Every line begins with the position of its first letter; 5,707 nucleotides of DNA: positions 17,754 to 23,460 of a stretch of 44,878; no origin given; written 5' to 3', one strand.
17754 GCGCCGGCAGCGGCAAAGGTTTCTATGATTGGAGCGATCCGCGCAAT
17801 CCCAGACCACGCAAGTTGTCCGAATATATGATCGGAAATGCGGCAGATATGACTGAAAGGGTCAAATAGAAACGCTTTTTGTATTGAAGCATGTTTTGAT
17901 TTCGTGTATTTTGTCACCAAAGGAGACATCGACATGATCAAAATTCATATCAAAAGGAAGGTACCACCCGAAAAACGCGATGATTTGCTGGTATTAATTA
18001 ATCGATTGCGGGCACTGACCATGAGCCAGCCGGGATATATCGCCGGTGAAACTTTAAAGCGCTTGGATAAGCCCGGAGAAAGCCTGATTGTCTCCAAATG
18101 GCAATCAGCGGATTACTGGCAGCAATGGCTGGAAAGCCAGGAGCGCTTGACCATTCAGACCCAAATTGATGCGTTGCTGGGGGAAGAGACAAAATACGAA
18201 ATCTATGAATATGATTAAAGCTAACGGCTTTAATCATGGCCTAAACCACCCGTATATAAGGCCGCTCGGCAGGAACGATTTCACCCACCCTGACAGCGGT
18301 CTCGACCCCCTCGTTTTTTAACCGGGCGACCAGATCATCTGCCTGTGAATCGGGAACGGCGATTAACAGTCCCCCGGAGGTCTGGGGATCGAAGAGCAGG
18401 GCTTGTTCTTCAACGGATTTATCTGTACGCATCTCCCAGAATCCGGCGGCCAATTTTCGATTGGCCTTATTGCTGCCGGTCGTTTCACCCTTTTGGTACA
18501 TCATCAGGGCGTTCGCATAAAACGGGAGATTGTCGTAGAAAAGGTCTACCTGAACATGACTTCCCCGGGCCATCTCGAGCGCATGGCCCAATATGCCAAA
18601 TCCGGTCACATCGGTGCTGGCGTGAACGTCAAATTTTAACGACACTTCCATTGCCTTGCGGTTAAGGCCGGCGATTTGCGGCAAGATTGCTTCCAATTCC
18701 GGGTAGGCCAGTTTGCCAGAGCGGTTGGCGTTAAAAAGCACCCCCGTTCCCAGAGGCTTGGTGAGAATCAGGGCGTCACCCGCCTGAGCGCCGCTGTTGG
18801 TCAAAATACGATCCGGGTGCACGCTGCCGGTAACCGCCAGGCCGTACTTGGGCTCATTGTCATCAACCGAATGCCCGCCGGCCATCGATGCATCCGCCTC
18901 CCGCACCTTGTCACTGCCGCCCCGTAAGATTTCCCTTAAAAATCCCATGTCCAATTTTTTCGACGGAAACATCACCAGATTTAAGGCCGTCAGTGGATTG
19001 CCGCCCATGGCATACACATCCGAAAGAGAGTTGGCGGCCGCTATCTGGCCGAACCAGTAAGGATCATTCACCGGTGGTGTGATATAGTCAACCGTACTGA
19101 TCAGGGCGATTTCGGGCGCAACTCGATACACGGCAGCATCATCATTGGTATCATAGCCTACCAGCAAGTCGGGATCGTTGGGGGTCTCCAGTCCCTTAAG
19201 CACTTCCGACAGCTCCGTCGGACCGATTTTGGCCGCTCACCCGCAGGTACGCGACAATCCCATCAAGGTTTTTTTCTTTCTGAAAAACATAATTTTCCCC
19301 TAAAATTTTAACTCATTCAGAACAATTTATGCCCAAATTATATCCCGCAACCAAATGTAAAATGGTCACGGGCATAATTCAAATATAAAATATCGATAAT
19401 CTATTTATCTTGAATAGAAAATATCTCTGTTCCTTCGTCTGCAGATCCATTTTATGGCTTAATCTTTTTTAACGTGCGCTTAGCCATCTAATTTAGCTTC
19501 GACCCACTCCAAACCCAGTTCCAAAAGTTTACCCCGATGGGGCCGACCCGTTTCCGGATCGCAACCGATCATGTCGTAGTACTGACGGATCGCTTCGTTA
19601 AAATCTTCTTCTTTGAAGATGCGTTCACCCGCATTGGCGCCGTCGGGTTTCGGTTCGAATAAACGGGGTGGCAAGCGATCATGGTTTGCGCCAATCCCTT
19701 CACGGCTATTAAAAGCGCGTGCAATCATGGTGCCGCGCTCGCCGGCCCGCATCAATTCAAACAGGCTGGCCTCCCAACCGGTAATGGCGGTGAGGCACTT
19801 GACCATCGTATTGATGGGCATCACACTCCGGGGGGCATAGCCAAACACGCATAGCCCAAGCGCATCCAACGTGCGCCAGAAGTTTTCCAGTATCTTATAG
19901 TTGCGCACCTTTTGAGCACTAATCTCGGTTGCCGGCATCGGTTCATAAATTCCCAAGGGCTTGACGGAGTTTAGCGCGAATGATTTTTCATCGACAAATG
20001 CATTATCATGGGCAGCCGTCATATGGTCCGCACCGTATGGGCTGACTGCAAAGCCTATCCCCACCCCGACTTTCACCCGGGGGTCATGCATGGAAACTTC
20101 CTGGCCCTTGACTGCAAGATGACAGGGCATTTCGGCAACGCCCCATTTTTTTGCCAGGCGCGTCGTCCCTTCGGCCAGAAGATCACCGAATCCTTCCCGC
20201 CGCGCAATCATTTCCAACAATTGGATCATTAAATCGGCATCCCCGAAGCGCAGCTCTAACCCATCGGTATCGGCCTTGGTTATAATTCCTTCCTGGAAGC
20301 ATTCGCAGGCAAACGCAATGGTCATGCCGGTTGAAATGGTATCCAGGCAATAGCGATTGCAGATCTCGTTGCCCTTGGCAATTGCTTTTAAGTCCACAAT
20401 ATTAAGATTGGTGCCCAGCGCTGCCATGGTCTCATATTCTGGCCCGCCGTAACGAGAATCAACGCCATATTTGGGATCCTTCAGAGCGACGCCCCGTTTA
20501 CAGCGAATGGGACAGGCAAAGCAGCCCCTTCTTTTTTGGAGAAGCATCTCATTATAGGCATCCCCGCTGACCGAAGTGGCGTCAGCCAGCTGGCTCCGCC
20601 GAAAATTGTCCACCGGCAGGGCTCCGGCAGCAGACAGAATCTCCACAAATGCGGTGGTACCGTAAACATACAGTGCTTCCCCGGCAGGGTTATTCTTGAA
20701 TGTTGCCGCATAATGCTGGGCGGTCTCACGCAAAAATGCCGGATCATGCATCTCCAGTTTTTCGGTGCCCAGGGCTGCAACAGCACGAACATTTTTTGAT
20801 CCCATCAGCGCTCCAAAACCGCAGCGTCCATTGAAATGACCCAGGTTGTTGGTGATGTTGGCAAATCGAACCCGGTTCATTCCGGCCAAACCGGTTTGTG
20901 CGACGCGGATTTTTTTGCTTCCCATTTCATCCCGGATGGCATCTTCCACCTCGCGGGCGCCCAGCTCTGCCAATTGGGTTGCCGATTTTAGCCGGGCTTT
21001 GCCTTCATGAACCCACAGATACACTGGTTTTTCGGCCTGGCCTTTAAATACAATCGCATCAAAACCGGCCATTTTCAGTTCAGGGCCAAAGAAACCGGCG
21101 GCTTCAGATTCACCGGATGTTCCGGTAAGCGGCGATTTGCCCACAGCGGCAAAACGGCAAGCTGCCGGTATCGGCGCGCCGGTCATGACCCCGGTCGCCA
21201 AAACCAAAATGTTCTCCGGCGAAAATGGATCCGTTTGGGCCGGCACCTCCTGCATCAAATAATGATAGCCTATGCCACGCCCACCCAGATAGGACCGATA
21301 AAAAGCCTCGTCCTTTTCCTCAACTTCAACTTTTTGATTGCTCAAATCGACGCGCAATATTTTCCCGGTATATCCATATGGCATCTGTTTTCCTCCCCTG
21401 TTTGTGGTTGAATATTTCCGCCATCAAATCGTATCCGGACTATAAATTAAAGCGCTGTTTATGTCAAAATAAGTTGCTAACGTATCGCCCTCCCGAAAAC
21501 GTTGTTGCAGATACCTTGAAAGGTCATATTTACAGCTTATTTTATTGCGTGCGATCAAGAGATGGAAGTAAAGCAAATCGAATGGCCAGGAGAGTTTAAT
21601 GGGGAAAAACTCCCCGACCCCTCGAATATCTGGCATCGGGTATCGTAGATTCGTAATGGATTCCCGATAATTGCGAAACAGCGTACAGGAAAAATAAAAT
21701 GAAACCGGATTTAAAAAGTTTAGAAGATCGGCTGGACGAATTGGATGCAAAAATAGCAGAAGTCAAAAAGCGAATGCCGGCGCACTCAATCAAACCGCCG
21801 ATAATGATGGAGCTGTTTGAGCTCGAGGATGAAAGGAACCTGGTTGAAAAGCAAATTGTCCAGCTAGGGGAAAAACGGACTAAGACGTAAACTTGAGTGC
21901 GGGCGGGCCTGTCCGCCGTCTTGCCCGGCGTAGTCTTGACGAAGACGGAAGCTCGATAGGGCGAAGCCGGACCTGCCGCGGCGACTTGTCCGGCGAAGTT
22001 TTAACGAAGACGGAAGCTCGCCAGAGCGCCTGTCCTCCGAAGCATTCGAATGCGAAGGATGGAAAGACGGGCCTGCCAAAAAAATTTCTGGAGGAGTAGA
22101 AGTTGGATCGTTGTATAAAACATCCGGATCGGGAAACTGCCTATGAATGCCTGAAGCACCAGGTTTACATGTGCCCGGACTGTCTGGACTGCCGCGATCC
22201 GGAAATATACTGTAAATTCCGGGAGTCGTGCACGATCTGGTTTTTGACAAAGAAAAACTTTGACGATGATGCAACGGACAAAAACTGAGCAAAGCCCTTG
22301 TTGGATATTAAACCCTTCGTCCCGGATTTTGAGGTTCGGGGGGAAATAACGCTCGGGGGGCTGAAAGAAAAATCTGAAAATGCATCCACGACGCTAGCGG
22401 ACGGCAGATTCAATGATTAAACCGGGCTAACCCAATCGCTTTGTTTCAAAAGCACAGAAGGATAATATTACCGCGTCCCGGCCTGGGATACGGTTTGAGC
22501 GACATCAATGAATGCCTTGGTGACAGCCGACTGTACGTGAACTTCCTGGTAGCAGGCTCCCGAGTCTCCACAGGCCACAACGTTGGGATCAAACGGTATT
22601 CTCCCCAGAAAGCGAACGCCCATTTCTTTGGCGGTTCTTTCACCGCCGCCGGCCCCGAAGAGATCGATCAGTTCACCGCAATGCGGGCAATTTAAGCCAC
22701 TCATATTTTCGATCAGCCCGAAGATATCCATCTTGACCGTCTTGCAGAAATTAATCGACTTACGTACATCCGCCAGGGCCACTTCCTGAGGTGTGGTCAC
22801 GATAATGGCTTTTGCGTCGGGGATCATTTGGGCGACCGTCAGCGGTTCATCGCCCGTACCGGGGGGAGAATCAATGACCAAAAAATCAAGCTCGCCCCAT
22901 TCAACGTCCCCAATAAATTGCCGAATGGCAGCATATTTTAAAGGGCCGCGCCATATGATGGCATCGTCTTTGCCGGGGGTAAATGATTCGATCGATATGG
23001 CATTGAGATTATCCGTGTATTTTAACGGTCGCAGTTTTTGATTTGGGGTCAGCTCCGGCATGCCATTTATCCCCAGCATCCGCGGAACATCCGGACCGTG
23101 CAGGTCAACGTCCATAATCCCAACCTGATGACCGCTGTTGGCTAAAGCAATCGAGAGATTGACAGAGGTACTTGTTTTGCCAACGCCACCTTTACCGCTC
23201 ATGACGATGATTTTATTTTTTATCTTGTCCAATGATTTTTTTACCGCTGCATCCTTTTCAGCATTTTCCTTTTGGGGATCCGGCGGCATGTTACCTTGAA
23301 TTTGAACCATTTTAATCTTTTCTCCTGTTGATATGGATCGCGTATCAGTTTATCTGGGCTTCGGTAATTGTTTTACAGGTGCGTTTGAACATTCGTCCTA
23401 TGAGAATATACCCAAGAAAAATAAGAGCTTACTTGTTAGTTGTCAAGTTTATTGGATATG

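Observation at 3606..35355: Window-wide class of intergenic/intercistronic hairpin elements whose arms are tandem heptamers (four different 'alphabets', one geometry)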

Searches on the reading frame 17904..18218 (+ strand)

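Call 78: search_protein_families(library=pfam, proteins=[window:17904-18218:+], max_evalue=0.0001)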
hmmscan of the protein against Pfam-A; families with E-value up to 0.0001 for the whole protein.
window:17904-18218:+ (104 aa): 1 family
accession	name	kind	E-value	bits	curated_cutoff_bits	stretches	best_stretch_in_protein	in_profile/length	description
PF03992.22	ABM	-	1.6e-11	44.7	23.1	1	11-85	1-76/78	Antibiotic biosynthesis monooxygenase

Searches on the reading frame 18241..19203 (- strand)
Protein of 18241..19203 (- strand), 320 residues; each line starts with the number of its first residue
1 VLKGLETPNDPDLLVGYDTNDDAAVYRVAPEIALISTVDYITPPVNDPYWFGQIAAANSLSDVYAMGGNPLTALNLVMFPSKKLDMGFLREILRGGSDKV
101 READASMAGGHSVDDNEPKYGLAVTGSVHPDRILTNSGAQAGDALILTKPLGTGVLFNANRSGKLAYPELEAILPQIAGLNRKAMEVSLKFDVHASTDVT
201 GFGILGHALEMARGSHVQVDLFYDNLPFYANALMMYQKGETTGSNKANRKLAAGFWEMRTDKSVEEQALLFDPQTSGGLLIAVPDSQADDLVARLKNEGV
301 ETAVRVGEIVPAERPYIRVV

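Call 78: search_protein_families(library=pfam, proteins=[window:18241-19203:-], max_evalue=0.0001)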
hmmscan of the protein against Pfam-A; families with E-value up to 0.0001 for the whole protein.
window:18241-19203:- (320 aa): 2 families
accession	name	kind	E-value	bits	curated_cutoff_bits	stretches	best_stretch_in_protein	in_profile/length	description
PF00586.29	AIRS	-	3.6e-26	92.2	24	1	21-128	2-112/112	AIR synthase related protein, N-terminal domain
PF02769.27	AIRS_C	-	8e-18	65.5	23.1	1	140-319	1-155/156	AIR synthase related protein, C-terminal domain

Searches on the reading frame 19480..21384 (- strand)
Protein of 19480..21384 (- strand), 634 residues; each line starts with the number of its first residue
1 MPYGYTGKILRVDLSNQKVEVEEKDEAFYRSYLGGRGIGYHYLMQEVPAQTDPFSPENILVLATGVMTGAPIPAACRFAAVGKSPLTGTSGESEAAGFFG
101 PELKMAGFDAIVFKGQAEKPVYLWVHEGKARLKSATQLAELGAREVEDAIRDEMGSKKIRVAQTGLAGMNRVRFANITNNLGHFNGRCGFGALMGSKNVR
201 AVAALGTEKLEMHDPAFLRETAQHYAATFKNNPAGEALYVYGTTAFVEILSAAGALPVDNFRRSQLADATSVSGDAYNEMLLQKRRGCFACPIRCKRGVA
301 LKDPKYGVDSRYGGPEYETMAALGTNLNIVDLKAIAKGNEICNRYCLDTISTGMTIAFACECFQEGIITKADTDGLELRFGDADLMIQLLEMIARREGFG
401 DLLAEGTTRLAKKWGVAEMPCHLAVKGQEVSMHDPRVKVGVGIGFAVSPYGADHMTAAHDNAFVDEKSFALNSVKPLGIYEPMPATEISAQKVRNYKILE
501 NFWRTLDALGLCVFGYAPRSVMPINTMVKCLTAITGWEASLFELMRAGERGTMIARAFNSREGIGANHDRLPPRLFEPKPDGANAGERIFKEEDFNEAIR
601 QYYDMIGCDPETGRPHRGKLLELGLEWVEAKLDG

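Call 78: search_protein_families(library=pfam, proteins=[window:19480-21384:-], max_evalue=0.0001)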
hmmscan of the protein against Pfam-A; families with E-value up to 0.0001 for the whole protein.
window:19480-21384:- (634 aa): 2 families
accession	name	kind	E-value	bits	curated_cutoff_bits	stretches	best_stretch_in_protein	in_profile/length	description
PF01314.23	AFOR_C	-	6.7e-120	401.2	27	1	221-625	2-385/385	Aldehyde ferredoxin oxidoreductase, domains 2 & 3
PF02730.20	AFOR_N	-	7.4e-70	235.2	29.8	1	7-206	1-198/199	Aldehyde ferredoxin oxidoreductase, N-terminal domain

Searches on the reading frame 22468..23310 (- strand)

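Call 78: search_protein_families(library=pfam, proteins=[window:22468-23310:-], max_evalue=0.0001)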
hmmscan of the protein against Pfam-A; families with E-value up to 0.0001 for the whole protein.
window:22468-23310:- (280 aa): 6 families
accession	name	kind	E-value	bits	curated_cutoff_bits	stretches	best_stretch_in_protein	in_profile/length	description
PF10609.15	ParA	-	7.8e-94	314.1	27.1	1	29-274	1-245/246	NUBPL iron-transfer P-loop NTPase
PF13614.12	AAA_31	-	5.6e-12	46.4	27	1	33-70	3-40/177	AAA domain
PF01656.29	CbiA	-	1.3e-11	45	25.4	1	34-206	1-85/125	CobQ/CobB/MinD/ParA nucleotide binding domain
PF02374.21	ArsA_ATPase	-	2.8e-07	30.5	24.3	1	33-69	2-38/305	Anion-transporting ATPase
PF09140.17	MipZ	-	4.2e-07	30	20.7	1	34-161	3-119/262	ATPase MipZ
PF00142.24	Fer4_NifH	-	6.4e-06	26.3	25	0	34-69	2-37/271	4Fe-4S iron sulfur cluster binding proteins, NifH/frxC family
